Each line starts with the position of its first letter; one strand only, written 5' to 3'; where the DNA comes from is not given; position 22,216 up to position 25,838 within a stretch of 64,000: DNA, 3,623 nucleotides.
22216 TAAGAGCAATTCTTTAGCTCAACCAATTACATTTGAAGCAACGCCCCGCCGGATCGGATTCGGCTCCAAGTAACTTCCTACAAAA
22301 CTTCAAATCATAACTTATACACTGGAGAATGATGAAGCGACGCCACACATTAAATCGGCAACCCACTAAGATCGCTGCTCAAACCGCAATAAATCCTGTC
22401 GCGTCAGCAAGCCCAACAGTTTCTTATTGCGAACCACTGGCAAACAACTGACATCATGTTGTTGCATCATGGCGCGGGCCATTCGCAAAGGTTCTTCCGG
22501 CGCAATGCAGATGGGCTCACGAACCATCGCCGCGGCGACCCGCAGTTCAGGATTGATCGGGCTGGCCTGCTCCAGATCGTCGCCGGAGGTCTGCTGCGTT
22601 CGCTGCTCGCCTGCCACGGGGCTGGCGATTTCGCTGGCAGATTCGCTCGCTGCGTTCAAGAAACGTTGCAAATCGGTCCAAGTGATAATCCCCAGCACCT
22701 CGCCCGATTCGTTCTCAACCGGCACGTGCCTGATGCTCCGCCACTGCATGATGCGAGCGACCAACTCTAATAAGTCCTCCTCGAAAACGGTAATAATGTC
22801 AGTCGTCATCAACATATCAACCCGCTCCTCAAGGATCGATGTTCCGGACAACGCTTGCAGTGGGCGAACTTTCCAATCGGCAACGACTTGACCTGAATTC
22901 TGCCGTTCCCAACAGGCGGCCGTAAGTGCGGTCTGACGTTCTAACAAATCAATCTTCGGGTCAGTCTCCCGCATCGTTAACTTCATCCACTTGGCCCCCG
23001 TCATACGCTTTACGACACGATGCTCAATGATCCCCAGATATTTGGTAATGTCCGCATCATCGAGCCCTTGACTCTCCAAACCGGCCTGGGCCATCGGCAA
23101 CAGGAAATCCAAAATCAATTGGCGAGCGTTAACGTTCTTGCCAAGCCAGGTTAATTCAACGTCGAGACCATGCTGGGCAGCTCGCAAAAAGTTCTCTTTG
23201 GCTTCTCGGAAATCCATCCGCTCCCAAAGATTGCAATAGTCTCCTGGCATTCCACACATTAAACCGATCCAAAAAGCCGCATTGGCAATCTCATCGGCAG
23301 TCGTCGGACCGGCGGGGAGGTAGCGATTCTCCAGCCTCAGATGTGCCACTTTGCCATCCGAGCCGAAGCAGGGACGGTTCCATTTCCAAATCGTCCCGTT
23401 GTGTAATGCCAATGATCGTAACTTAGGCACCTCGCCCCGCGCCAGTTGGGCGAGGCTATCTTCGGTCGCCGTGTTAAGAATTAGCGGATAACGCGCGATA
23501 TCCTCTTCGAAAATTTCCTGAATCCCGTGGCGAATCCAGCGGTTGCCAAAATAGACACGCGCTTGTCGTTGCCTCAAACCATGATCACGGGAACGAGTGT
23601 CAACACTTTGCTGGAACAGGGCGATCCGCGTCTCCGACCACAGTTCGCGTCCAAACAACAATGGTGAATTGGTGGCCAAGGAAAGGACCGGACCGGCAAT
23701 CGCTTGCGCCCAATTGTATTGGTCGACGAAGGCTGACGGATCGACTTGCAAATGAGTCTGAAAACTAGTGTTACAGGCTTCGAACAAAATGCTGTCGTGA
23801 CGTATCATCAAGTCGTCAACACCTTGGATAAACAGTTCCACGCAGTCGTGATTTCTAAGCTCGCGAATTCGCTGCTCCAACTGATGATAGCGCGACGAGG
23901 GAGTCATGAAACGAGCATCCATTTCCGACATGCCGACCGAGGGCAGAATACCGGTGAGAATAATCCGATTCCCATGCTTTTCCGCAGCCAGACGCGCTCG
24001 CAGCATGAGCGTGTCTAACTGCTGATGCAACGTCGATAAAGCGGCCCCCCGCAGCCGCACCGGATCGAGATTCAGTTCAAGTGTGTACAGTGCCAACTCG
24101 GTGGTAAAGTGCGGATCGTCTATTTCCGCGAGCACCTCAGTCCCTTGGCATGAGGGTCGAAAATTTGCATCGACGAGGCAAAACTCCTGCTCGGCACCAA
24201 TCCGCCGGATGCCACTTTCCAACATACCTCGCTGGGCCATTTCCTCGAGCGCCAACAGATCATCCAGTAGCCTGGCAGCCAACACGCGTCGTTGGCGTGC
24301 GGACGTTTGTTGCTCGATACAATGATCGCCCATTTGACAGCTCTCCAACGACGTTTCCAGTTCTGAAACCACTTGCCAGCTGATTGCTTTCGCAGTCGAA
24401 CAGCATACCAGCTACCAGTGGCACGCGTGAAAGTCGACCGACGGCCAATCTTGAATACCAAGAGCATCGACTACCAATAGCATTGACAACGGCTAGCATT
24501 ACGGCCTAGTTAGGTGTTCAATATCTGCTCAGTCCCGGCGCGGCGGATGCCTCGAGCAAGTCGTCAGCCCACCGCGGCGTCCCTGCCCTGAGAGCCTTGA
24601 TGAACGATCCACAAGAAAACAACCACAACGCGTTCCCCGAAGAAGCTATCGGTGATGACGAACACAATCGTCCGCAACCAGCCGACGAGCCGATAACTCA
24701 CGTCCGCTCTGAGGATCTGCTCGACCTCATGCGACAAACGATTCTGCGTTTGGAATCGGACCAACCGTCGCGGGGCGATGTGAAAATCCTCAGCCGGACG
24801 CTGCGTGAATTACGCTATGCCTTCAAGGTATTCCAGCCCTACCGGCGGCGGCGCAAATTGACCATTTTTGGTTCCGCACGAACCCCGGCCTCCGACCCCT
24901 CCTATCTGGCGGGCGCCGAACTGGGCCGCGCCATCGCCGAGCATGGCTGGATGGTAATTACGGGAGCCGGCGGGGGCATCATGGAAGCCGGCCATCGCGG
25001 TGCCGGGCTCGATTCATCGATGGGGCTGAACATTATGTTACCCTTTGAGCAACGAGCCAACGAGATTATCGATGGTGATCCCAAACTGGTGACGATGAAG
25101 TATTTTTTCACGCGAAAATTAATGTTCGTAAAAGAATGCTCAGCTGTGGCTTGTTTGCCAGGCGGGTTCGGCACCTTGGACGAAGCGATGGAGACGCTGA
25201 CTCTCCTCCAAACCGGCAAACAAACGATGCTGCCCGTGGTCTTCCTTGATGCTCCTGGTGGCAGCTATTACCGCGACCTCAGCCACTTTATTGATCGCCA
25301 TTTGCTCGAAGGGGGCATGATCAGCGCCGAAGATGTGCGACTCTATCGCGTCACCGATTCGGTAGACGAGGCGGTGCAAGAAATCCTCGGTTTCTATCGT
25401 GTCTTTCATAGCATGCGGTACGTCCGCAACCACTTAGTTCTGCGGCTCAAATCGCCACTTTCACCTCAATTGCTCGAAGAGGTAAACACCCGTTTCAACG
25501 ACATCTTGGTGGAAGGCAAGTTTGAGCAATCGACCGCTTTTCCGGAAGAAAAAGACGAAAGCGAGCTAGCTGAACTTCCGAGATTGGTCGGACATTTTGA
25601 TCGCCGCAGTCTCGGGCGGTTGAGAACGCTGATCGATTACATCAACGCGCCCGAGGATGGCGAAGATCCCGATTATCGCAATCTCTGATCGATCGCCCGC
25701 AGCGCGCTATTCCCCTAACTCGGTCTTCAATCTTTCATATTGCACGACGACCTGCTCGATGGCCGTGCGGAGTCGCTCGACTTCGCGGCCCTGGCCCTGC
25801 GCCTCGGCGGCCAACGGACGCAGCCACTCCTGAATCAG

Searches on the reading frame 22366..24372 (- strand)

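Call 7: search_protein_families(library=pfam, proteins=[window:22366-24372:-], max_evalue=0.01)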
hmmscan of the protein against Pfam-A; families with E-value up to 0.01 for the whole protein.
window:22366-24372:- (668 aa): 1 family
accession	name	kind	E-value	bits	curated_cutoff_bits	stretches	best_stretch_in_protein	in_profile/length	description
PF00571.33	CBS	-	4.2e-26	91.5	24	2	613-664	2-54/57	CBS domain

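Call 8: search_protein_families(library=ncbifam, proteins=[window:22366-24372:-], max_evalue=0.01)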
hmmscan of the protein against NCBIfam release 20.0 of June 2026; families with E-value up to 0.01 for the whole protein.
window:22366-24372:- (668 aa): 19 families
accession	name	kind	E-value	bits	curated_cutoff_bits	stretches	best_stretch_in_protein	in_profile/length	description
TIGR01302.1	IMP_dehydrog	equivalog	9.6e-11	41.2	481.5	2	603-663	73-137/450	IMP dehydrogenase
NF041552.1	TF_PrdR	equivalog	1.4e-10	40.1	795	2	611-663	71-123/577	sigma-54 dependent transcriptional regulator PrdR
NF011447.0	PRK14869.2-3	equivalog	7.6e-09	34.7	522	2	517-576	69-128/540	putative manganese-dependent inorganic diphosphatase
NF053863.1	DS11_antiphage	equivalog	9e-09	34.9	260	1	597-656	60-122/305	CBS domain-containing anti-phage protein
NF011449.0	PRK14869.2-5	equivalog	3e-08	33.1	411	2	516-578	67-131/451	putative manganese-dependent inorganic diphosphatase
NF011442.0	PRK14869.1-4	equivalog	4.4e-08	32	400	1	516-568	247-299/543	putative manganese-dependent inorganic diphosphatase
NF011443.0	PRK14869.1-5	equivalog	6.8e-07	28.1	335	1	611-661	70-121/546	putative manganese-dependent inorganic diphosphatase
TIGR00393.1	kpsF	subfamily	1.6e-06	27.9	203.7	1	463-563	169-267/268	KpsF/GutQ family sugar-phosphate isomerase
NF053603.1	HhpR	exception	1.7e-05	24.2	520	1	515-582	60-127/282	CBS domain-containing high hydrostatic pressure regulator HhpR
TIGR00400.1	mgtE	equivalog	2.5e-05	23.2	232.75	1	515-574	194-253/450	magnesium transporter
NF011441.0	PRK14869.1-3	equivalog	2.7e-05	23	753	0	622-661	80-120/548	putative manganese-dependent inorganic diphosphatase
NF038279.1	TF_CBS_SpxR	exception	3.2e-05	22.9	600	0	607-662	246-302/427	CBS-HotDog domain-containing transcription factor SpxR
NF008141.0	PRK10892.1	equivalog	0.00024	20.5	505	0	609-663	270-324/328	arabinose-5-phosphate isomerase KdsD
NF008581.0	PRK11543.1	equivalog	0.00033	19.8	481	0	466-569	215-316/321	arabinose-5-phosphate isomerase GutQ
NF011440.0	PRK14869.1-2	equivalog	0.00058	18.6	746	0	524-567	250-293/541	putative manganese-dependent inorganic diphosphatase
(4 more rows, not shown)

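Call 10: search_protein_families(library=padloc, proteins=[window:22366-24372:-], max_evalue=0.01)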
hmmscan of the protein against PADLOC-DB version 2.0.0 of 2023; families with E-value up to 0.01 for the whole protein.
window:22366-24372:- (668 aa): 0 families

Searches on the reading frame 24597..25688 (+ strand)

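Call 7: search_protein_families(library=pfam, proteins=[window:24597-25688:+], max_evalue=0.01)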
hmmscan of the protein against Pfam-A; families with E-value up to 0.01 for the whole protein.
window:24597-25688:+ (363 aa): 2 families
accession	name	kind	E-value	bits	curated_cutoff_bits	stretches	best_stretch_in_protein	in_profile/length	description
PF03641.19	Lysine_decarbox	-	1.8e-26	93.3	27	1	129-262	9-130/131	Possible lysine decarboxylase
PF18306.6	LDcluster4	-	1.8e-13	50.8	26.3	1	87-201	3-114/151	SLOG cluster4 family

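Call 8: search_protein_families(library=ncbifam, proteins=[window:24597-25688:+], max_evalue=0.01)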
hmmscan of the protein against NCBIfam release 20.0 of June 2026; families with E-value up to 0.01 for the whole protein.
window:24597-25688:+ (363 aa): 4 families
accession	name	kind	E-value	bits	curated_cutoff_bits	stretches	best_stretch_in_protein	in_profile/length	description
TIGR00730.1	TIGR00730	subfamily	2.6e-29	102.2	96.35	1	88-263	3-175/178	TIGR00730 family Rossman fold protein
NF058542.1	CtkRMPhLog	equivalog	1.1e-13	51.5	300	1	105-261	20-173/177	cytokinin riboside 5'-monophosphate phosphoribohydrolase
TIGR00725.1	TIGR00725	hypoth_equivalog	2.3e-09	36.9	106.9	1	89-204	5-115/159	TIGR00725 family protein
NF038390.1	Nsidase_PpnN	equivalog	1.1e-05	24.4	450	1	102-236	160-304/450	nucleotide 5'-monophosphate nucleosidase PpnN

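Call 10: search_protein_families(library=padloc, proteins=[window:24597-25688:+], max_evalue=0.01)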
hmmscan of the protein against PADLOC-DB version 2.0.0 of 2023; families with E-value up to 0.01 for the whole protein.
window:24597-25688:+ (363 aa): 0 families
